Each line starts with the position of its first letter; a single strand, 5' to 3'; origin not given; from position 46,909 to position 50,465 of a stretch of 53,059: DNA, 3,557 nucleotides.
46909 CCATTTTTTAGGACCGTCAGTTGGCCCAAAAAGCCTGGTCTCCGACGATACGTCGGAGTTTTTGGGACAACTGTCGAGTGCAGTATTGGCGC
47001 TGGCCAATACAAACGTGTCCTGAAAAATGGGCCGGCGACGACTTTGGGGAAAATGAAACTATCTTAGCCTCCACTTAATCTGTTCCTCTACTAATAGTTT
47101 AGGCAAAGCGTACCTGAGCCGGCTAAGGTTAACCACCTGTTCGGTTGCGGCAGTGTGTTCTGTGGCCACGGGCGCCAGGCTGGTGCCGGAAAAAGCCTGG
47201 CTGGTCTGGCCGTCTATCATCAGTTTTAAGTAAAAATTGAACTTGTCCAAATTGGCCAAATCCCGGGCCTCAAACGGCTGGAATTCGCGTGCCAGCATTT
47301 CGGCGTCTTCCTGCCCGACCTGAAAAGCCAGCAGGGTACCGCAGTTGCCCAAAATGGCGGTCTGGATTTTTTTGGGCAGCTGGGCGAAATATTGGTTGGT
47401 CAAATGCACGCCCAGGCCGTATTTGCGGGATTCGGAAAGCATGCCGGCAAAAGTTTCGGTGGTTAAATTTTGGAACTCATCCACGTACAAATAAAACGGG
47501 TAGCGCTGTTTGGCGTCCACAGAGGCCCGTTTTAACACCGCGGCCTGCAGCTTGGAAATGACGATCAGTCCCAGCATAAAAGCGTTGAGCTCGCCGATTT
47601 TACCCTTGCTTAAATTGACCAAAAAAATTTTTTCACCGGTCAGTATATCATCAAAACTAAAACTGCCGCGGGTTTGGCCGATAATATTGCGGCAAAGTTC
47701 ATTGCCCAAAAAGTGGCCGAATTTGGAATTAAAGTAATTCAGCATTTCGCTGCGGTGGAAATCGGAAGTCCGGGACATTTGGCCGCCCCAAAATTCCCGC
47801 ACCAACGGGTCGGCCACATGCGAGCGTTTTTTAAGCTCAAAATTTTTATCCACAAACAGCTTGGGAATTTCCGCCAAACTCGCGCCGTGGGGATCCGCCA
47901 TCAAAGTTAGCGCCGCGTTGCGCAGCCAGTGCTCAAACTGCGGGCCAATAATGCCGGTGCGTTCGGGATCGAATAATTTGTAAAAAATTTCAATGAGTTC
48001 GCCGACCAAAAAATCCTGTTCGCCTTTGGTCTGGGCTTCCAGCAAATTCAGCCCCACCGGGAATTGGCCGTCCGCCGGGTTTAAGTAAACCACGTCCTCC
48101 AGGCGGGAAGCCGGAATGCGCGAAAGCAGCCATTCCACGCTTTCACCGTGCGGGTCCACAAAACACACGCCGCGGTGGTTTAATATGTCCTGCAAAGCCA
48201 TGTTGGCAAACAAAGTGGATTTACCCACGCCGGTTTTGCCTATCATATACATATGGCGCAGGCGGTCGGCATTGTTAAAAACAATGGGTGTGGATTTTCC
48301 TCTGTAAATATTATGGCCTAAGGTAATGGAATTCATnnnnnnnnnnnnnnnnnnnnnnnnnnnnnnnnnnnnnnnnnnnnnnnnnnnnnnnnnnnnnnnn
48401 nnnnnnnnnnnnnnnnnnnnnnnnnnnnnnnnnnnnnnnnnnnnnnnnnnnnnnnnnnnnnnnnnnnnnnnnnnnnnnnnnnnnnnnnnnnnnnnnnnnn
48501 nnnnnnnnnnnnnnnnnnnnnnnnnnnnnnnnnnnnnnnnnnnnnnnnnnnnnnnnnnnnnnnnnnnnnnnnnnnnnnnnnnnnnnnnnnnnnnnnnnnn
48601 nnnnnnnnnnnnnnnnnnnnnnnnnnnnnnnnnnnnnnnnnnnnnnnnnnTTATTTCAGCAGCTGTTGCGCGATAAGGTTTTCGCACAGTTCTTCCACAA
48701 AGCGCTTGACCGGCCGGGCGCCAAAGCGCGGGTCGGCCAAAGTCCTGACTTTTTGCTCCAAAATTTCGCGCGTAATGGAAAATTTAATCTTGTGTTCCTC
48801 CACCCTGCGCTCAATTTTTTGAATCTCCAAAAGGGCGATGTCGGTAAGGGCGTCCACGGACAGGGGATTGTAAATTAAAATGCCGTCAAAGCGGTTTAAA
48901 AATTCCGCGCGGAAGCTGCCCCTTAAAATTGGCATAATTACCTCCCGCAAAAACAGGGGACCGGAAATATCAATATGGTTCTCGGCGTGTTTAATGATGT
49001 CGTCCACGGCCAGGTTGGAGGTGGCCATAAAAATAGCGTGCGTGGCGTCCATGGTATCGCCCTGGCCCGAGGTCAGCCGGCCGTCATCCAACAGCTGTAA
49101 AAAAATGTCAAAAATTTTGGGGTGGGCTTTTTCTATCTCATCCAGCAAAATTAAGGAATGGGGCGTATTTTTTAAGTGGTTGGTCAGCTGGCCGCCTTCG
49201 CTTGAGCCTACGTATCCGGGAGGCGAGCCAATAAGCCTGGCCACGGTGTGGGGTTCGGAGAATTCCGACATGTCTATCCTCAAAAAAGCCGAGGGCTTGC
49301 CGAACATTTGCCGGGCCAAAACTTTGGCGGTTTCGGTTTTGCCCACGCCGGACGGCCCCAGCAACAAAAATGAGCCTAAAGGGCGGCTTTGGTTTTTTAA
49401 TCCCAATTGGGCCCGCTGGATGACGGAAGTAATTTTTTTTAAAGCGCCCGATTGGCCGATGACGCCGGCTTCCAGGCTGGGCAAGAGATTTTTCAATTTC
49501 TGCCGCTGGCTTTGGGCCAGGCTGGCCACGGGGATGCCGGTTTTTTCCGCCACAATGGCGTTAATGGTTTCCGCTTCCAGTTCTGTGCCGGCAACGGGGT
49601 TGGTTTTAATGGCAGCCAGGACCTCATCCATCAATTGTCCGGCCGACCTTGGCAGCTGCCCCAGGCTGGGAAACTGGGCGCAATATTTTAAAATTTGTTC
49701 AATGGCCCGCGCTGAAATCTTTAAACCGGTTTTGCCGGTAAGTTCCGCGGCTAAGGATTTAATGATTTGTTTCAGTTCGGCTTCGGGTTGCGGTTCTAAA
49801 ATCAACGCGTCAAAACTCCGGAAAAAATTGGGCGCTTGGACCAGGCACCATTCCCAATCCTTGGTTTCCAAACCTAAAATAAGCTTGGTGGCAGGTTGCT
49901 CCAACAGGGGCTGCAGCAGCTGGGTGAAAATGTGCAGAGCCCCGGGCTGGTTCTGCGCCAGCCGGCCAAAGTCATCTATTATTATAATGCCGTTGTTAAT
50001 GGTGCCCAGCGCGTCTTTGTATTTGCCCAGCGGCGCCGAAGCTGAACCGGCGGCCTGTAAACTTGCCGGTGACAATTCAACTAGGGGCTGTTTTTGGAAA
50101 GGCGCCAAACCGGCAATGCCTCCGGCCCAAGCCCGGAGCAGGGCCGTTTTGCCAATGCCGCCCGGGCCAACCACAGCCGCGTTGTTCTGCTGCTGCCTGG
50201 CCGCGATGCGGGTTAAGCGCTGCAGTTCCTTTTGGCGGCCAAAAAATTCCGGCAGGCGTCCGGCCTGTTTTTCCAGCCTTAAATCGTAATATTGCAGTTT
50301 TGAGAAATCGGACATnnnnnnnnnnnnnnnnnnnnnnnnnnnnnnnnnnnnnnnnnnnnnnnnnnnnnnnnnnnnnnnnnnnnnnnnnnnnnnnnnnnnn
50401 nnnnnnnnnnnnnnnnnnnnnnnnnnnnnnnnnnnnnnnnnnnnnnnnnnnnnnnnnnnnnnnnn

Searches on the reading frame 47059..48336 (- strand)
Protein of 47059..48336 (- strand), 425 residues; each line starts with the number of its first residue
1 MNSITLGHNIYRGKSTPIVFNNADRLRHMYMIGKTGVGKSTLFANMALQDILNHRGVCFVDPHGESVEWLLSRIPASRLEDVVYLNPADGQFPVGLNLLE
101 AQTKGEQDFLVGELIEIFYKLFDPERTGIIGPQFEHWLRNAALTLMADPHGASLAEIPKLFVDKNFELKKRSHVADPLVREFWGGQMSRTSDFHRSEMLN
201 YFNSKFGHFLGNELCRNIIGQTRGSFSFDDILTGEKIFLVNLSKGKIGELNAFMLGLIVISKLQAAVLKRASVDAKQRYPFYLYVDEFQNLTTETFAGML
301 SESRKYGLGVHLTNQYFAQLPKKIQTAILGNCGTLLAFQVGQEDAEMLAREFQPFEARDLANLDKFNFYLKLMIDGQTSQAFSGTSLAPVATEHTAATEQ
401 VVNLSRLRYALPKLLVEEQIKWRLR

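Call 31: search_protein_families(library=pfam, proteins=[window:47059-48336:-])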
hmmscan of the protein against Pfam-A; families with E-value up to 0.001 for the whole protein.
window:47059-48336:- (425 aa): 3 families
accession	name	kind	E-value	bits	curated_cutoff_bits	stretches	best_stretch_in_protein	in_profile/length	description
PF10412.15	TrwB_AAD_bind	-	1.4e-07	31.2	20.5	1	224-346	190-317/387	Type IV secretion-system coupling protein DNA-binding domain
PF12696.13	TraG-D_C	-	7e-07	29.7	22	1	280-346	1-73/126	TraM recognition site of TraD and TraG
PF01935.23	DUF87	-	0.00018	22.1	23.2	1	7-75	4-69/220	Helicase HerA, central domain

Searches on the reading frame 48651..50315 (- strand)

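Call 86: search_protein_families(library=pfam, proteins=[window:48651-50315:-], max_evalue=0.00001)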
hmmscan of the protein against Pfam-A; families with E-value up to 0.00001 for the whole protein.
window:48651-50315:- (554 aa): 11 families
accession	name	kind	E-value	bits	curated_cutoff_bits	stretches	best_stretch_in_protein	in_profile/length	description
PF07724.20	AAA_2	-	7.1e-53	179.5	27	1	311-477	1-164/166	AAA domain (Cdc48 subfamily)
PF00004.35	AAA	-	2.3e-16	60.9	21.2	1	317-442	2-116/131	ATPase family associated with various cellular activities (AAA)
PF07728.20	AAA_5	-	4.7e-12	46.5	22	1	316-434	2-122/139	AAA domain (dynein-related subfamily)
PF10431.15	ClpB_D2-small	-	1.9e-11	44.3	21.9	1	485-554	1-70/81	C-terminal, D2-small domain, of ClpB protein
PF13191.12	AAA_16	-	9.3e-11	42.9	32.6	1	23-64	1-45/167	AAA ATPase domain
PF13401.12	AAA_22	-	5.7e-10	40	27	0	314-411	6-110/130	AAA domain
PF20703.3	nSTAND1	-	2.3e-09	37.8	27.1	1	24-222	16-227/379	Novel STAND NTPase 1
PF00158.32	Sigma54_activat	-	8.2e-09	35.8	20.2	1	293-433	9-142/168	Sigma-54 interaction domain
PF01637.24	ATPase_2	-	6.5e-07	29.8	33.2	0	24-62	1-39/225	ATPase domain predominantly from Archaea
PF01695.23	IstB_IS21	-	8.4e-07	29.2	24.1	0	28-155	77-200/238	IstB-like ATP binding protein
PF20030.5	bpMoxR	-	9.9e-06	25.2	27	0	316-439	34-151/205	MoxR domain in the MoxR-vWA-beta-propeller ternary systems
